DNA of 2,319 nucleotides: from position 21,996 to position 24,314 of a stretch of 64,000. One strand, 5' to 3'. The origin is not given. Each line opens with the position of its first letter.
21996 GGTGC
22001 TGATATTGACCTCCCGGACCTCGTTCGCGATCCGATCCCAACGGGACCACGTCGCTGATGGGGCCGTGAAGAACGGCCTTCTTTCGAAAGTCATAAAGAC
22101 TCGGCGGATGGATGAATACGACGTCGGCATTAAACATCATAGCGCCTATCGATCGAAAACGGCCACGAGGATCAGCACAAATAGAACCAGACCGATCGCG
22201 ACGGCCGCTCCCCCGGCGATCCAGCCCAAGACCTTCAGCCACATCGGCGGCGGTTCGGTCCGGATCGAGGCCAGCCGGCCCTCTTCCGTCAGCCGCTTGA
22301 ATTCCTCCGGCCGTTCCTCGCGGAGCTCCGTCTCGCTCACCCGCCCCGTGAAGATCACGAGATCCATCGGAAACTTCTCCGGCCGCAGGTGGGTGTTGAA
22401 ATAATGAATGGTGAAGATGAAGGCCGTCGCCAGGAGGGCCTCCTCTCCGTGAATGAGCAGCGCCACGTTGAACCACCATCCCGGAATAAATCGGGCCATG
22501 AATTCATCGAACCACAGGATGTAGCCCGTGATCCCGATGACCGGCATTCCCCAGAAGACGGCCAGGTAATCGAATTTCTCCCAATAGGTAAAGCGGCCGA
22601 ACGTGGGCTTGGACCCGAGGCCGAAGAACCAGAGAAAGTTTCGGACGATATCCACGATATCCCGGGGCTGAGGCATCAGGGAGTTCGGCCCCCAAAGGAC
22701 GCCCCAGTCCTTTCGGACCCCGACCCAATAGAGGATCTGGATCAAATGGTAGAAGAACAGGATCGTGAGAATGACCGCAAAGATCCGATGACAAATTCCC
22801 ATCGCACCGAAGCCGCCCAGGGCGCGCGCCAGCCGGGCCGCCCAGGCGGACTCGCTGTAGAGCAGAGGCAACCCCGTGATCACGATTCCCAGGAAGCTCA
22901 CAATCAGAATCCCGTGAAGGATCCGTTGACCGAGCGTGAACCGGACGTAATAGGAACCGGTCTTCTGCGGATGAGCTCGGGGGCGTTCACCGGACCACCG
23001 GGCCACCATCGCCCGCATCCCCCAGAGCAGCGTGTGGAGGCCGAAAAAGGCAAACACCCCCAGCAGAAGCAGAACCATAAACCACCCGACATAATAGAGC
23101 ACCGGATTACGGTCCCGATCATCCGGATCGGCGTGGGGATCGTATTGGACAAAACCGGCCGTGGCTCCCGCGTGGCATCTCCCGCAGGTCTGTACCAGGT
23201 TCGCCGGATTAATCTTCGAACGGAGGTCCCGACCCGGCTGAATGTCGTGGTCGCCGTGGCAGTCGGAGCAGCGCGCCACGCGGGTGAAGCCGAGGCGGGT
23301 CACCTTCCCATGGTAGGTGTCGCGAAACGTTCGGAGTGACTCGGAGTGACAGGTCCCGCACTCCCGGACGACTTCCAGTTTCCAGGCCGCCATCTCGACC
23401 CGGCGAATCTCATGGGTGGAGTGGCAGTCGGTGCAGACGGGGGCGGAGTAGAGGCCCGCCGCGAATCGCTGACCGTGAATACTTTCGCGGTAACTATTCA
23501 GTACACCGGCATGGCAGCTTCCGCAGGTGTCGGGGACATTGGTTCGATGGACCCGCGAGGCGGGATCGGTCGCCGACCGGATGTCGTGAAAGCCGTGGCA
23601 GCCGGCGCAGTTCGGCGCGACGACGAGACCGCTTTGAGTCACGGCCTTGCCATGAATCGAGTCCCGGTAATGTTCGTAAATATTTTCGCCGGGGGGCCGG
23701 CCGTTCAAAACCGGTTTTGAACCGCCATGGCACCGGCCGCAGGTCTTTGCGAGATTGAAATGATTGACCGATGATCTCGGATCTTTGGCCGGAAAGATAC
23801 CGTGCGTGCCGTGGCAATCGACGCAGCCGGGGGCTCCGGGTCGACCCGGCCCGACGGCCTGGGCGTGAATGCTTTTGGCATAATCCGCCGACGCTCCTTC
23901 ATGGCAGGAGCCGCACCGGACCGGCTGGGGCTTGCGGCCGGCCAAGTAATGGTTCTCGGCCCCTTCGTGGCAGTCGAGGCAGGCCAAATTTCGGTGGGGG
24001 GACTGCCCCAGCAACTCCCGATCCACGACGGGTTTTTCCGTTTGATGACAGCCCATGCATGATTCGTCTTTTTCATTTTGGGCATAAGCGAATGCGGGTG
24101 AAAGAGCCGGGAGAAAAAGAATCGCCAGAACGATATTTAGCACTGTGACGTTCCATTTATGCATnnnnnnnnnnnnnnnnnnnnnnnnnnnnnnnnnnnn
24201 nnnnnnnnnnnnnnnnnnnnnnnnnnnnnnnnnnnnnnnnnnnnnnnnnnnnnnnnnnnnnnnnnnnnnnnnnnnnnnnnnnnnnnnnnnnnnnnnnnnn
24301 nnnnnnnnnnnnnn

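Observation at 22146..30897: Complete porin-cytochrome / CbcL-like electron conduit sitting directly behind an uptake-hydrogenase + hyp supercluster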

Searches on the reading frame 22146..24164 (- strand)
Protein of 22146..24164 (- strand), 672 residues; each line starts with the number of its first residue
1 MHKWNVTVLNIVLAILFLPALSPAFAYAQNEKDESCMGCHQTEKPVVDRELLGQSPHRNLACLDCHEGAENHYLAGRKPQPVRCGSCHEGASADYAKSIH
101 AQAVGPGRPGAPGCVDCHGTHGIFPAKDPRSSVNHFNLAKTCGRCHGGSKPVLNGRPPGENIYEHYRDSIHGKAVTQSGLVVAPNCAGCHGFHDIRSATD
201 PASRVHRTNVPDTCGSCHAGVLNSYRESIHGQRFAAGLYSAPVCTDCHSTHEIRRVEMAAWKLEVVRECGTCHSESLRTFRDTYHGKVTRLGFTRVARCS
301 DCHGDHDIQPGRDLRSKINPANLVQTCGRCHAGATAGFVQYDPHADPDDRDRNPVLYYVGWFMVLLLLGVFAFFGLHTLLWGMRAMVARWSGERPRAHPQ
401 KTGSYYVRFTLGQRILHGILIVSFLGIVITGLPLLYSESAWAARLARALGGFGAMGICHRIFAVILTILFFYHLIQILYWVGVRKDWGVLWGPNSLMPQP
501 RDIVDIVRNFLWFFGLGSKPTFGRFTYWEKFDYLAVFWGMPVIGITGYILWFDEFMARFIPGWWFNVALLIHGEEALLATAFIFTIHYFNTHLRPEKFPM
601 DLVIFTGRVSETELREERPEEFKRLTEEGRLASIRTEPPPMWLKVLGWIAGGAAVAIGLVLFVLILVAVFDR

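Call 4: search_protein_families(library=pfam, proteins=[window:22146-24164:-], max_evalue=0.01)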
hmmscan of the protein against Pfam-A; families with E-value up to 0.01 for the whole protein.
window:22146-24164:- (672 aa): 7 families
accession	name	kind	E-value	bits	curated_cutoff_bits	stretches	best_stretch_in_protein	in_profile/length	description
PF14522.11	Cytochrome_C7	-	2.4e-17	62.9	24.8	3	206-274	8-67/67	Cytochrome c7 and related cytochrome c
PF14537.11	Cytochrom_c3_2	-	4.5e-12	46.7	25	2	58-146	5-78/79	Cytochrome c3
PF09699.15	Paired_CXXCH_1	-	1.9e-11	43.9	20.6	0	244-275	9-38/41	Doubled CXXCH motif (Paired_CXXCH_1)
PF03264.19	Cytochrom_NNT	-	1.6e-07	31.7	24.1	1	205-333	30-166/174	NapC/NirT cytochrome c family, N-terminal region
PF22113.1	Mtrc-MtrF_II-IV_dom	-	4.1e-07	30.1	30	1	114-285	9-175/176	Outer membrane cytochrome MtrC/MtrF-like, domains II/IV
PF02085.21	Cytochrom_CIII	-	4.3e-06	27.4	22.9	0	55-146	26-101/101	Class III cytochrome C family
PF01292.26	Ni_hydr_CYTB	-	8.7e-06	26.1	30.1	1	408-584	1-156/179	Prokaryotic cytochrome b561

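Call 5: search_protein_families(library=ncbifam, proteins=[window:22146-24164:-], max_evalue=0.01)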
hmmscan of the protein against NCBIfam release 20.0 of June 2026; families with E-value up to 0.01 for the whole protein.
window:22146-24164:- (672 aa): 8 families
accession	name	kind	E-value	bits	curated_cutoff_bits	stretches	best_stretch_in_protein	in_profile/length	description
TIGR03508.1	decahem_SO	subfamily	2.6e-24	86.1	192.2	2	163-338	14-181/258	DmsE family decaheme c-type cytochrome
NF041028.1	decahem_GSU2203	exception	4e-12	46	325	2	149-339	46-215/317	GSU2203 family decaheme c-type cytochrome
TIGR04257.1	nanowire_3heme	domain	2.7e-10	40.2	40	1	113-150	25-62/75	c(7)-type cytochrome triheme domain-containing protein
TIGR03153.1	cytochr_NrfH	equivalog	7.8e-09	35.7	134.2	1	11-67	7-60/138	cytochrome c nitrite reductase small subunit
TIGR01583.1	formate-DH-gamm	equivalog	1.9e-08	34.5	115.85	1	408-589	4-168/204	formate dehydrogenase subunit gamma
NF008659.0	PRK11659.1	equivalog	6.9e-06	25.9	184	1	185-310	48-174/188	cytochrome c nitrite reductase pentaheme subunit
TIGR02161.1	napC_nirT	subfamily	0.00082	19.3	310.6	0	205-254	39-88/185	periplasmic nitrate (or nitrite) reductase c-type cytochrome, NapC/NirT family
TIGR03146.1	cyt_nit_nrfB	equivalog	0.0015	18.8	166.6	0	29-97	7-56/145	cytochrome c nitrite reductase pentaheme subunit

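Call 21: find_homologous_proteins(query=window:22146-24164:-)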
Query window:22146-24164:- (672 aa): 3176 proteins with E <= 0.001 among 8000 candidates; the best 120 are listed.
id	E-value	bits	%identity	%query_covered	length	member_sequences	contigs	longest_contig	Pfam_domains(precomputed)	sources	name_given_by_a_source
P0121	0.0e+0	1347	83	100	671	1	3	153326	PF09699.16,PF14537.12,PF01292.27,PF14522.12,PF22113.2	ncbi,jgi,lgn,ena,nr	ncbi:MAG TPA: hypothetical protein VLY20_06720 [Nitrospiria bacterium]|nr:hypothetical protein [Nitr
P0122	0.0e+0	1345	82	100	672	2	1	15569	PF09699.16,PF14537.12,PF02085.22,PF14522.12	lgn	-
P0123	0.0e+0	1295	80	100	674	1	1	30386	PF09699.16,PF14537.12,PF01292.27,PF02085.22,PF14522.12,PF22113.2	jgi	jgi:cytochrome b subunit of formate dehydrogenase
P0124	0.0e+0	1259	78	100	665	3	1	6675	PF09699.16,PF14537.12,PF01292.27,PF02085.22,PF14522.12,PF22113.2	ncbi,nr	ncbi:MAG: hypothetical protein HY349_01170 [Nitrospirae bacterium]|nr:hypothetical protein [Nitrospi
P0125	0.0e+0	1072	65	100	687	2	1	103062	PF09699.16,PF14537.12,PF03264.20,PF14522.12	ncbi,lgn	-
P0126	4.1e-298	1009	63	99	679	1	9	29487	PF09699.16,PF14537.12,PF01292.27,PF02085.22,PF14522.12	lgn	-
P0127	1.3e-296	1004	63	93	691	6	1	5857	PF09699.16,PF14537.12,PF02085.22,PF00684.26,PF14522.12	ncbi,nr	ncbi:MAG TPA: cytochrome c3 family protein [Nitrospiria bacterium]|nr:cytochrome c3 family protein [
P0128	3.4e-290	983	63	95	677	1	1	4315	PF09699.16,PF14537.12,PF03264.20,PF14522.12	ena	-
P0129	1.4e-280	951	61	95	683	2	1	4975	PF09699.16,PF14537.12,PF03264.20,PF02085.22,PF14522.12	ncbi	-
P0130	3.6e-277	940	66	90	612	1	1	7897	PF09699.16,PF14537.12,PF14522.12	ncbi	ncbi:MAG TPA: hypothetical protein VI702_04880, partial [Nitrospiria bacterium]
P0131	4.1e-253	860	60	93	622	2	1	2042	PF09699.16,PF14537.12,PF14522.12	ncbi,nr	ncbi:MAG TPA: hypothetical protein VLB09_06485, partial [Nitrospiria bacterium]|nr:hypothetical prot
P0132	2.6e-250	851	55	98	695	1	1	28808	PF09699.16,PF14537.12,PF14522.12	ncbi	-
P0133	1.9e-237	808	73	67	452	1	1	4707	PF01292.27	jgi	jgi:cytochrome b subunit of formate dehydrogenase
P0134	1.3e-235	802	90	57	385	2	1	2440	PF01292.27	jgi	jgi:cytochrome b subunit of formate dehydrogenase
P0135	6.5e-216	737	43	95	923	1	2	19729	PF09699.16,PF14537.12,PF03264.20,PF00684.26,PF14522.12,PF22113.2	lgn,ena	-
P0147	7.8e-210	717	41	95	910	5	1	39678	PF09699.16,PF14537.12,PF02085.22,PF14522.12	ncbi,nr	ncbi:MAG: hypothetical protein A3C47_05160 [Omnitrophica bacterium RIFCSPHIGHO2_02_FULL_51_18]|nr:MA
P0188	3.1e-201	689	45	98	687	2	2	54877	PF09699.16,PF14537.12,PF01292.27,PF03264.20,PF00684.26,PF14522.12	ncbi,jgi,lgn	jgi:thiosulfate reductase cytochrome b subunit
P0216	5.0e-198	678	42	96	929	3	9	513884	PF09699.16,PF14537.12,PF01292.27,PF14522.12,PF22113.2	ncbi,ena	-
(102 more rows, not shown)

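Call 24: find_encoding_contigs(protein=P0121, flank=10000, max_places=3)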
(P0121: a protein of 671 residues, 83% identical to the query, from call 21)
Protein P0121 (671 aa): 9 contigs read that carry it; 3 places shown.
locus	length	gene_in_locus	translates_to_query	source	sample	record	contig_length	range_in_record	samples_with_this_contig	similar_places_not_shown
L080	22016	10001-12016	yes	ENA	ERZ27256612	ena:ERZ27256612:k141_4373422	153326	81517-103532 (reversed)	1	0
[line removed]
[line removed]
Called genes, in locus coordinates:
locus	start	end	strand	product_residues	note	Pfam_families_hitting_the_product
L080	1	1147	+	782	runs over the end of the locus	PF00708:Acylphosphatase, PF07503:zf-HYPF, PF01300:Sua5_yciO_yrdC, PF17788:HypF_C, PF22521:HypF_C_2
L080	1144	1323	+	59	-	PF01455:HupF_HypC (weak)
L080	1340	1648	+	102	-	PF01455:HupF_HypC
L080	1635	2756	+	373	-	PF01924:HypD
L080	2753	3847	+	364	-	PF00586:AIRS, PF02769:AIRS_C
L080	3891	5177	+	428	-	-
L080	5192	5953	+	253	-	PF22113:Mtrc-MtrF_II-IV_dom (faint), PF14522:Cytochrome_C7 (faint)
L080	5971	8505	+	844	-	PF14522:Cytochrome_C7 (faint), PF14537:Cytochrom_c3_2 (faint), PF22113:Mtrc-MtrF_II-IV_dom (faint), PF09699:Paired_CXXCH_1 (faint)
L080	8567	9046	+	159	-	PF22113:Mtrc-MtrF_II-IV_dom (faint), PF02085:Cytochrom_CIII (faint), PF14522:Cytochrome_C7 (faint), PF13435:Cytochrome_C554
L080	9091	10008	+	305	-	PF01040:UbiA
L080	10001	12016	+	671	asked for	PF09699:Paired_CXXCH_1 (faint), PF14522:Cytochrome_C7 (faint), PF14537:Cytochrom_c3_2 (faint), PF22113:Mtrc-MtrF_II-IV_dom (faint), PF01292:Ni_hydr_CYTB (weak)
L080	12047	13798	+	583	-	PF02310:B12-binding, PF04055:Radical_SAM (faint)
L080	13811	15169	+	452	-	PF00753:Lactamase_B, PF19583:ODP (faint), PF23023:Anti-Pycsar_Apyc1 (faint), PF12706:Lactamase_B_2, PF16661:Lactamase_B_6 (weak), PF10996:Beta-Casp, PF07521:RMMBL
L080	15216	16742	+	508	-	PF02885:Glycos_trans_3N, PF00591:Glycos_transf_3, PF07831:PYNP_C (weak)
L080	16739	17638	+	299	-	PF13793:Pribosyltran_N, PF00156:Pribosyltran, PF14572:Pribosyl_synth (weak)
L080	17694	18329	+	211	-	PF13801:Metal_resist, PF07813:LTXXQ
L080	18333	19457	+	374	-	PF12838:Fer4_7 (faint), PF13183:Fer4_8 (faint), PF13534:Fer4_17 (faint), PF13746:Fer4_18 (faint), PF13237:Fer4_10 (faint), PF17179:Fer4_22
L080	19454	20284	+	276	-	PF00970:FAD_binding_6 (weak), PF00175:NAD_binding_1, PF10418:DHODB_Fe-S_bind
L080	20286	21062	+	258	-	PF01058:Oxidored_q6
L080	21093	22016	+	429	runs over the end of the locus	PF00374:NiFeSe_Hases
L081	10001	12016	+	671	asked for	PF09699:Paired_CXXCH_1 (faint), PF14522:Cytochrome_C7 (faint), PF14537:Cytochrom_c3_2 (faint), PF22113:Mtrc-MtrF_II-IV_dom (faint), PF01292:Ni_hydr_CYTB (weak)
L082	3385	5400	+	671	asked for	PF09699:Paired_CXXCH_1 (faint), PF14522:Cytochrome_C7 (faint), PF14537:Cytochrom_c3_2 (faint), PF22113:Mtrc-MtrF_II-IV_dom (faint), PF01292:Ni_hydr_CYTB (weak)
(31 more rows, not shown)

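Call 28: search_solved_structures(query=window:22146-24164:-, max_evalue=1)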
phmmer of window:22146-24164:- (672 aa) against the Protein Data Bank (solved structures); distinct sequences matched with E-value up to 1: 13.
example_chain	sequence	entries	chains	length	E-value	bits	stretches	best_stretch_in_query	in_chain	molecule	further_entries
28pb_A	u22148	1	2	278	5.9e-05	24.7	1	45-150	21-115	Cytochrome c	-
2ozy_A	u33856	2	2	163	0.00012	23.6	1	184-311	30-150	Cytochrome c-type protein nrfB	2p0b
6i5b_A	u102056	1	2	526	0.0055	18.2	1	98-166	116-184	Uncharacterized protein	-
2p0x_A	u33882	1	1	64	0.05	15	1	254-297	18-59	abiotic ATP-binding, folding optimized protein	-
3oue_A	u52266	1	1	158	0.095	14.1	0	114-220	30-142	Cytochrome c family protein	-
6r2q_A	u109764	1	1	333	0.18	13.2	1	31-231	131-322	Cystathionine beta-synthase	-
6qyc_A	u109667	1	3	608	0.23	12.8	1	235-345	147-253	Decaheme c-type cytochrome, OmcA/MtrC family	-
3ov0_A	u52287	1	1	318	0.29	12.5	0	214-277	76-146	Cytochrome c family protein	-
6r2q_C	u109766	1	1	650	0.43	11.9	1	235-345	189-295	Decaheme c-type cytochrome, OmcA/MtrC family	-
1jmx_A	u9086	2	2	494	0.45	11.8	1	132-165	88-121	Amine Dehydrogenase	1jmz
2j7a_C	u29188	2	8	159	0.61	11.4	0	19-72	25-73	CYTOCHROME C QUINOL DEHYDROGENASE NRFH | NAPC/NIRT CYTOCHROME C FAMILY PROTEIN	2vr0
7ar9_A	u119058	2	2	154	0.93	10.8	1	415-480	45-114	ND3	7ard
3lt8_A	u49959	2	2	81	0.94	10.8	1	238-293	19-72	ATP BINDING PROTEIN-D65V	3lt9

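Call 30: find_encoding_contigs(protein=P0125, flank=10000, max_places=2)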
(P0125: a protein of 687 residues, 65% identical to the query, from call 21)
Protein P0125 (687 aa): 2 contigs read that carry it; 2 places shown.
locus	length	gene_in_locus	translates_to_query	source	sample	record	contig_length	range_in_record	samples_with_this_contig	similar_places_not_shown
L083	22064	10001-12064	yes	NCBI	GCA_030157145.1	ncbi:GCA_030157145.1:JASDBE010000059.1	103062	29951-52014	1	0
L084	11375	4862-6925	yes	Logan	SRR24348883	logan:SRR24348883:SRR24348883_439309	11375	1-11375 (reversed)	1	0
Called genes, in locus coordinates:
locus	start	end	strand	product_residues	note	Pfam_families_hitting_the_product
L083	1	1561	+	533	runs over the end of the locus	PF27537:HoxH (weak), PF00374:NiFeSe_Hases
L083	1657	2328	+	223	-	PF01292:Ni_hydr_CYTB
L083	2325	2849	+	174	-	PF01750:HycI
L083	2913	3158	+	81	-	PF01155:HypA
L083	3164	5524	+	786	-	PF00708:Acylphosphatase, PF07503:zf-HYPF, PF01300:Sua5_yciO_yrdC, PF17788:HypF_C, PF22521:HypF_C_2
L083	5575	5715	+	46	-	PF01455:HupF_HypC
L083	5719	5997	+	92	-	PF01455:HupF_HypC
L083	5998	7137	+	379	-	PF01924:HypD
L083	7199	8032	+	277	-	PF00551:Formyl_trans_N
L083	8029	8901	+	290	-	PF00378:ECH_1, PF16113:ECH_2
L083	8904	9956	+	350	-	PF00586:AIRS, PF02769:AIRS_C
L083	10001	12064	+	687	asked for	PF03264:Cytochrom_NNT (faint), PF14522:Cytochrome_C7 (faint), PF14537:Cytochrom_c3_2 (faint), PF09699:Paired_CXXCH_1 (faint)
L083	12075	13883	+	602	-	PF02310:B12-binding, PF04055:Radical_SAM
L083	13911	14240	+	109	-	PF02433:FixO (faint), PF13442:Cytochrome_CBB3, PF00034:Cytochrom_C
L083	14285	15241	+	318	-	PF01040:UbiA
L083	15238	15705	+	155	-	PF00582:Usp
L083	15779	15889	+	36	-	-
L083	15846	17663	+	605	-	PF06480:FtsH_ext (weak), PF00004:AAA, PF17862:AAA_lid_3, PF01434:Peptidase_M41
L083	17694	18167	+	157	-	-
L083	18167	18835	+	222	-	PF04191:PEMT, PF04140:ICMT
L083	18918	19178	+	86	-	PF18926:DUF5676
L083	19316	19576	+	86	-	PF18926:DUF5676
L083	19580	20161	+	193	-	PF04191:PEMT, PF04140:ICMT (weak)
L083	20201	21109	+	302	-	PF01734:Patatin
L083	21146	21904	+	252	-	PF27139:Aq_1264_TM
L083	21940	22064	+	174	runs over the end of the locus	PF00582:Usp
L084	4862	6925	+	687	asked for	PF03264:Cytochrom_NNT (faint), PF14522:Cytochrome_C7 (faint), PF14537:Cytochrom_c3_2 (faint), PF09699:Paired_CXXCH_1 (faint)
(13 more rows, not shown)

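Call 48: search_solved_structures(query=A2, max_evalue=10)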
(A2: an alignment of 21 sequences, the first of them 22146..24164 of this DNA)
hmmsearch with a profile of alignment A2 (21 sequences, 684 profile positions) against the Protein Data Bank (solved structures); distinct sequences matched with E-value up to 10: 82 (the best 60 are shown).
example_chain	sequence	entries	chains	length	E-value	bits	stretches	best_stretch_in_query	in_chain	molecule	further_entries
28pb_A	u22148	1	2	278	1.3e-13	53.4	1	35-165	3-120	Cytochrome c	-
6i5b_A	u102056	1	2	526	1.1e-08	37.1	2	55-239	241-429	Uncharacterized protein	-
6r2q_A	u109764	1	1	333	2.1e-06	29.5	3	28-160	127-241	Cystathionine beta-synthase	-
6qyc_A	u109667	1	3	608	6e-06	28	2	191-286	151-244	Decaheme c-type cytochrome, OmcA/MtrC family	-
6r2q_C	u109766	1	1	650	6.7e-06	27.9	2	191-286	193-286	Decaheme c-type cytochrome, OmcA/MtrC family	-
2ozy_A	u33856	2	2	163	6.8e-06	27.9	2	115-168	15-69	Cytochrome c-type protein nrfB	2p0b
3ov0_A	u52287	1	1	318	7.7e-06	27.7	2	34-230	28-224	Cytochrome c family protein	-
1kqf_C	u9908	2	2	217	5.2e-05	25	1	412-639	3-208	FORMATE DEHYDROGENASE, NITRATE-INDUCIBLE, CYTOCHROME B556(FDN) SUBUNIT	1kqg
3pmq_A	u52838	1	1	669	0.00012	23.7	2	32-179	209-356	Decaheme cytochrome c MtrF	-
1fs9_A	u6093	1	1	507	0.00015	23.5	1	31-180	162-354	CYTOCHROME C NITRITE REDUCTASE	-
3bng_A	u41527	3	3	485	0.00016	23.3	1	32-180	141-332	Cytochrome c-552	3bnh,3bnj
1fs7_A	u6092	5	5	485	0.0002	23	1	32-180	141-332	CYTOCHROME C NITRITE REDUCTASE | Cytochrome c-552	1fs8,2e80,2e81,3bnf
1fgj_A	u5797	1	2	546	0.0011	20.6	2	65-160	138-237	HYDROXYLAMINE OXIDOREDUCTASE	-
8bcx_A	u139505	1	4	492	0.0016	20.1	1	25-130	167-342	Nitrite reductase (cytochrome; ammonia-forming)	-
6m0p_A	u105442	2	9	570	0.002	19.7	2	67-247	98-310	Aerobic hydroxylamine oxidoreductase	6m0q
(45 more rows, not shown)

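Call 63: find_encoding_contigs(protein=P0216, flank=8000, max_places=1)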
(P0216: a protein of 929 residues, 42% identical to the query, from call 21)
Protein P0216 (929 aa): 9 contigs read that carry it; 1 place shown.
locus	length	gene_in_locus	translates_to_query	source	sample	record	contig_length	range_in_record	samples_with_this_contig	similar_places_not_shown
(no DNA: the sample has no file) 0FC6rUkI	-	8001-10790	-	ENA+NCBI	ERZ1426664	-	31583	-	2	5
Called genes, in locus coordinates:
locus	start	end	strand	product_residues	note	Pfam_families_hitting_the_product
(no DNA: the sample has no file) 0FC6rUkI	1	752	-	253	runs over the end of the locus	PF02602:HEM4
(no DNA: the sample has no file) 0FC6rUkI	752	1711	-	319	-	PF01379:Porphobil_deam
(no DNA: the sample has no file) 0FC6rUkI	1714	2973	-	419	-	PF05201:GlutR_N, PF02826:2-Hacid_dh_C (weak), PF01488:Shikimate_DH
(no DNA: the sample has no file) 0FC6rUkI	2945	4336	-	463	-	PF00890:FAD_binding_2 (weak), PF01266:DAO, PF01593:Amino_oxidase, PF13450:NAD_binding_8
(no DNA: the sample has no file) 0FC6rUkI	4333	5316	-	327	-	PF00762:Ferrochelatase, PF01903:CbiX (faint)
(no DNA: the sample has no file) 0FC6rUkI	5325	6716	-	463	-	PF04055:Radical_SAM, PF06969:HemN_C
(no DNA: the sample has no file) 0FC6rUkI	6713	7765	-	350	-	PF01208:URO-D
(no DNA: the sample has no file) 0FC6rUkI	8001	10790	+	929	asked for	PF09699:Paired_CXXCH_1 (faint), PF14522:Cytochrome_C7 (faint), PF14537:Cytochrom_c3_2 (faint), PF22113:Mtrc-MtrF_II-IV_dom (faint), PF01292:Ni_hydr_CYTB (faint)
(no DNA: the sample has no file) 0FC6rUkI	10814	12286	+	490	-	PF03264:Cytochrom_NNT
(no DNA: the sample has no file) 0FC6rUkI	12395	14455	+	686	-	PF14522:Cytochrome_C7 (faint), PF14537:Cytochrom_c3_2 (faint), PF01292:Ni_hydr_CYTB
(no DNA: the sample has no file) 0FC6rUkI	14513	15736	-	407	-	PF12704:MacB_PCD, PF02687:FtsX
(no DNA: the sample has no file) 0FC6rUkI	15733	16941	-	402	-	PF12704:MacB_PCD, PF02687:FtsX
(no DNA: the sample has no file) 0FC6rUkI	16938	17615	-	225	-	PF00005:ABC_tran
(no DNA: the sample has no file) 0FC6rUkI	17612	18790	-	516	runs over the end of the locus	PF25919:BSH_CusB (faint), PF00364:Biotin_lipoyl (faint), PF25917:BSH_RND, PF25973:BSH_CzcB (faint), PF25954:Beta-barrel_RND_2 (weak), PF25990:Beta-barrel_YknX (weak), PF25967:RND-MFP_C (weak), PF25975:CzcB_C, +1 more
